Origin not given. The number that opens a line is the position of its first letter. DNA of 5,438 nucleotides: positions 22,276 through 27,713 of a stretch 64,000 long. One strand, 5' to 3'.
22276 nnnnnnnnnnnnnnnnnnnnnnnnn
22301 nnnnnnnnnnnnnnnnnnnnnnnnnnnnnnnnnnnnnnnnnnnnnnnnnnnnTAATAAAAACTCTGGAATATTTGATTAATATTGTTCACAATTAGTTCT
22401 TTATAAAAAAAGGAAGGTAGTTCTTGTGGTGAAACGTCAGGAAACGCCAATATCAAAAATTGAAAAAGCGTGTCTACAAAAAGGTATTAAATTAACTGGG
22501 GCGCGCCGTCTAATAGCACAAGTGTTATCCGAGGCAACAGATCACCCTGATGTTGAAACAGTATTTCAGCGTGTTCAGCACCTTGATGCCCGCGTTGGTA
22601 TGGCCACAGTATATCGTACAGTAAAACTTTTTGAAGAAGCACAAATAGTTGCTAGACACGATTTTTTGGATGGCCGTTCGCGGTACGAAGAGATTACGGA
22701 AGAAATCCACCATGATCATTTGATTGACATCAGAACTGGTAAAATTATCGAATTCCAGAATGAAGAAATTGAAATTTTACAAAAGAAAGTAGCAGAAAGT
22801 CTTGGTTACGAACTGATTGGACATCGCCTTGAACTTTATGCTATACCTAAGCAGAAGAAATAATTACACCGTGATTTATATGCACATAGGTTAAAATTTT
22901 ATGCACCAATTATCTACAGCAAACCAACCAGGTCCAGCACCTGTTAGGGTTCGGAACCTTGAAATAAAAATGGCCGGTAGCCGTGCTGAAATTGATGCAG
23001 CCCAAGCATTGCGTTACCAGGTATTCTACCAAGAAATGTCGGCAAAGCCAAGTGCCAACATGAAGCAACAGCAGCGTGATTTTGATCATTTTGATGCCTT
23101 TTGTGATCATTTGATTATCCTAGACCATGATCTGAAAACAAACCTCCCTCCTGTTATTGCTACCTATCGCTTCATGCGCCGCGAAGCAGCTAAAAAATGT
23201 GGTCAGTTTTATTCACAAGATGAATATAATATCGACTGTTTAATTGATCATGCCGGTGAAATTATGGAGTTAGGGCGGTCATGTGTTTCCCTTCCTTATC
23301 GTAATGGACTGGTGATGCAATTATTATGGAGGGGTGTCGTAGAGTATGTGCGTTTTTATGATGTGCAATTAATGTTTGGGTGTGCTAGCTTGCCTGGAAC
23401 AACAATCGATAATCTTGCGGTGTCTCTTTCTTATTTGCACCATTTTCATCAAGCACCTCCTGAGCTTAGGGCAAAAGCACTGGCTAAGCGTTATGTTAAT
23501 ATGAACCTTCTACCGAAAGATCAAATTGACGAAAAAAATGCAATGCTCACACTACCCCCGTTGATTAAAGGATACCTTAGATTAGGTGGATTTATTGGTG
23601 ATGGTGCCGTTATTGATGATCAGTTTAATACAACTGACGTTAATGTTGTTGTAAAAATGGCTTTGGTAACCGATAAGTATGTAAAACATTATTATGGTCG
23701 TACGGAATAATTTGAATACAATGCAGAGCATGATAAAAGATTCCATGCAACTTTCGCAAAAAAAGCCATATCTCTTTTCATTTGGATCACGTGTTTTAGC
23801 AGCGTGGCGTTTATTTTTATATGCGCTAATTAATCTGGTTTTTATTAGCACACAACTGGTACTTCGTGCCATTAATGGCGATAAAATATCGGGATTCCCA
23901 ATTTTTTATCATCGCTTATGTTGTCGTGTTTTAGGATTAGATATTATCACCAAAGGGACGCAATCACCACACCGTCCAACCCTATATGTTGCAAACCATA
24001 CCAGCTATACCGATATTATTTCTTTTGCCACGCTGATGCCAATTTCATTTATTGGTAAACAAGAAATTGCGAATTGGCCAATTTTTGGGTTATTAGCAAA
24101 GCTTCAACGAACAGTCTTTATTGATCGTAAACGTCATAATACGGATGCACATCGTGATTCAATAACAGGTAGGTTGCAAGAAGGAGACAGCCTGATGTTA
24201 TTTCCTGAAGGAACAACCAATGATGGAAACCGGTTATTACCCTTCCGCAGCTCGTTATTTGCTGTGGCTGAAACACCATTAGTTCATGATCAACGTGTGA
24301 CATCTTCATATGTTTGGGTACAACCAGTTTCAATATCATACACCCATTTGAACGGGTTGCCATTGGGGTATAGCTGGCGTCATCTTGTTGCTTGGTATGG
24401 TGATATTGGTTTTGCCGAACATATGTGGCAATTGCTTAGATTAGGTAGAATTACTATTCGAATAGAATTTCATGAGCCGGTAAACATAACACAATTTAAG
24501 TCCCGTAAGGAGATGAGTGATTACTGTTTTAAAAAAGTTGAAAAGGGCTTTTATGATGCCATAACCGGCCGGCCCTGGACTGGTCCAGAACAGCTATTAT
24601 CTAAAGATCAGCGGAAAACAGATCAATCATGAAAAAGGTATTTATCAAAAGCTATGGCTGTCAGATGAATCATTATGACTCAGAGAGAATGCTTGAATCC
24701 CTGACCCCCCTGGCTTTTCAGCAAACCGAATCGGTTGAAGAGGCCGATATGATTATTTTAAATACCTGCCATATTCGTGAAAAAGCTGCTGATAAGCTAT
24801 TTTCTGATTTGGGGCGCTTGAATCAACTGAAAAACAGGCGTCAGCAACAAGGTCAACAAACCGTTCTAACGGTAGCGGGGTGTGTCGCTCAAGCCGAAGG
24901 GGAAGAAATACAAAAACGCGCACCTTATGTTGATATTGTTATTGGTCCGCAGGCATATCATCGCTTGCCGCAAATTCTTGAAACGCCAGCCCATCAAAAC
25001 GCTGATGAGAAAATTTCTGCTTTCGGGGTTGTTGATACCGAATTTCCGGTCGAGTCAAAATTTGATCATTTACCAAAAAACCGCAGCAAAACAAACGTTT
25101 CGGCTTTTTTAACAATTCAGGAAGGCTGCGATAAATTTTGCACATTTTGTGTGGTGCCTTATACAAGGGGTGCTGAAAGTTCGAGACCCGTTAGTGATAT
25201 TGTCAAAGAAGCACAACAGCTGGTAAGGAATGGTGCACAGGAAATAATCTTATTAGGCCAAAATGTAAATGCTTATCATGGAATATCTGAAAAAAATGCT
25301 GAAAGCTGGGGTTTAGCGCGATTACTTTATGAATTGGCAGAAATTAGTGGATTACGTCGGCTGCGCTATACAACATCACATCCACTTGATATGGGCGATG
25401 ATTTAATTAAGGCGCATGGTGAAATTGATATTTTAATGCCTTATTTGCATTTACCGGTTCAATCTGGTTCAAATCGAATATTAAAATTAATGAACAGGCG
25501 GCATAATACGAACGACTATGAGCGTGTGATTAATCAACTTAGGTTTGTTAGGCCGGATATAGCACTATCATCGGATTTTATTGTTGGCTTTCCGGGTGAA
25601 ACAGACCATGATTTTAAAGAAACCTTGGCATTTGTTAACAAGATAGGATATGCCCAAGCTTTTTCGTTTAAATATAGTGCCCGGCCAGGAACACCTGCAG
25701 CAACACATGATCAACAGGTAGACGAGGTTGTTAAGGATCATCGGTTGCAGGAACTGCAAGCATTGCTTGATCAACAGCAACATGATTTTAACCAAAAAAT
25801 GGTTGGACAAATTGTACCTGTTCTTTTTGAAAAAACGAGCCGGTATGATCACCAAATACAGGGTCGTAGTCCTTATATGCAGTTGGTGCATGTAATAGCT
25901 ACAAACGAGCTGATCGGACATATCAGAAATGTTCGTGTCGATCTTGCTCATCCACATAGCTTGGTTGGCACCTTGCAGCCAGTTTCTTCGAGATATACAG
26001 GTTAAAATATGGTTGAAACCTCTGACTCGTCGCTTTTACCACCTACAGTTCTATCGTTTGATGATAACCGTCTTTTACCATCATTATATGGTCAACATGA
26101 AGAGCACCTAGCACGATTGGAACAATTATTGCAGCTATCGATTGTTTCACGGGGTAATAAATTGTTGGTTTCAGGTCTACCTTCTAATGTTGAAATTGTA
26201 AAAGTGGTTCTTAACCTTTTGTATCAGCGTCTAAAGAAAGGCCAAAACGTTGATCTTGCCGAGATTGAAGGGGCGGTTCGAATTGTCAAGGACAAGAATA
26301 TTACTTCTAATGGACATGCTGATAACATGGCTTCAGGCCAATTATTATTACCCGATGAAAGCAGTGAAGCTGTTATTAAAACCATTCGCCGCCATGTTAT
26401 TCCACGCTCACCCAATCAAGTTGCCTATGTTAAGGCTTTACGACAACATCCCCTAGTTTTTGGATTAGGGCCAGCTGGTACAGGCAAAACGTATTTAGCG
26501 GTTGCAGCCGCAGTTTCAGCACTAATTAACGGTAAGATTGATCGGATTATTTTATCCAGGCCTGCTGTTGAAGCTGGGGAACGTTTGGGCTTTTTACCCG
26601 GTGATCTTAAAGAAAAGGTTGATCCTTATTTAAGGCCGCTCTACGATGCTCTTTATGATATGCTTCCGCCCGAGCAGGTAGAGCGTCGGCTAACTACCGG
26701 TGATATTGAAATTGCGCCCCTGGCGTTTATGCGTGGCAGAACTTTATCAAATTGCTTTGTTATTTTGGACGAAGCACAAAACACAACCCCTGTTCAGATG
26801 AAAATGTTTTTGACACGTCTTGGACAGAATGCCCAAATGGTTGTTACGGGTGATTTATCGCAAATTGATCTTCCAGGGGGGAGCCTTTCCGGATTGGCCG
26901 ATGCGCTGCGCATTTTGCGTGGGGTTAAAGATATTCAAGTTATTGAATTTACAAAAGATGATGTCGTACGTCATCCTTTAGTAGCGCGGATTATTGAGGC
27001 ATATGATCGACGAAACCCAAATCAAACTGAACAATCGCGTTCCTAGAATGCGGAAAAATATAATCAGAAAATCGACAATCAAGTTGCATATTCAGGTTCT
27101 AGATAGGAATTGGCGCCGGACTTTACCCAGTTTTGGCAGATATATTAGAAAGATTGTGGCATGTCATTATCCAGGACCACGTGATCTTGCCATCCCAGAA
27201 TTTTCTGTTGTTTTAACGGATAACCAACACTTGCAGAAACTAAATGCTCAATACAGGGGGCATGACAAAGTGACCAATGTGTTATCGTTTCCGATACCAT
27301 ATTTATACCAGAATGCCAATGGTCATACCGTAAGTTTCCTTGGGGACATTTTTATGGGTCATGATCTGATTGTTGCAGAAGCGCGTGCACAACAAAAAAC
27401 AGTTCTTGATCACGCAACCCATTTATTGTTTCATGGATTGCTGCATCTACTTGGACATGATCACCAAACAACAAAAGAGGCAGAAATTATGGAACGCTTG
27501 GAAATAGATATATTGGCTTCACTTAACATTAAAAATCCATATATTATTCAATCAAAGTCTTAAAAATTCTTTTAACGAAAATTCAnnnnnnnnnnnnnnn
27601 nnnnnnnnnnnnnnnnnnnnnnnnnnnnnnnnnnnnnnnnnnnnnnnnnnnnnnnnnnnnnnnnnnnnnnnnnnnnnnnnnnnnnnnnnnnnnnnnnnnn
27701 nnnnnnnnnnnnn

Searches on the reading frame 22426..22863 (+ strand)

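Call 21: search_protein_families(library=pfam, proteins=[window:22426-22863:+], max_evalue=0.00001)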
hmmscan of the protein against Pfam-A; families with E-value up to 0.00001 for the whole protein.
window:22426-22863:+ (145 aa): 1 family
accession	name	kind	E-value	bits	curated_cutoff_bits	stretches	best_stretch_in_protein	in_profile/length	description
PF01475.25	FUR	-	1.6e-32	112.7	23.1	1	19-138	2-121/121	Ferric uptake regulator family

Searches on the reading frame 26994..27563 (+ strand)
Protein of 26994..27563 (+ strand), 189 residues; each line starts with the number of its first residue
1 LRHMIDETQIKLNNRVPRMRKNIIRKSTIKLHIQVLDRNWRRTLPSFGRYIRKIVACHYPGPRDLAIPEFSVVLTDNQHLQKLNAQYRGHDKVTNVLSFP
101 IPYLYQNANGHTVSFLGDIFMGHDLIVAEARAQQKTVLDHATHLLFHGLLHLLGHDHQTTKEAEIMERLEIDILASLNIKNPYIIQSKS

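Call 21: search_protein_families(library=pfam, proteins=[window:26994-27563:+], max_evalue=0.00001)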
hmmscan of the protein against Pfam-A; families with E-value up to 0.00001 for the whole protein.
window:26994-27563:+ (189 aa): 1 family
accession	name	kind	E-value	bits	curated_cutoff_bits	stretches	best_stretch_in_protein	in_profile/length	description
PF02130.23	YbeY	-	9.5e-30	103.6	25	1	69-176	29-128/129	Endoribonuclease YbeY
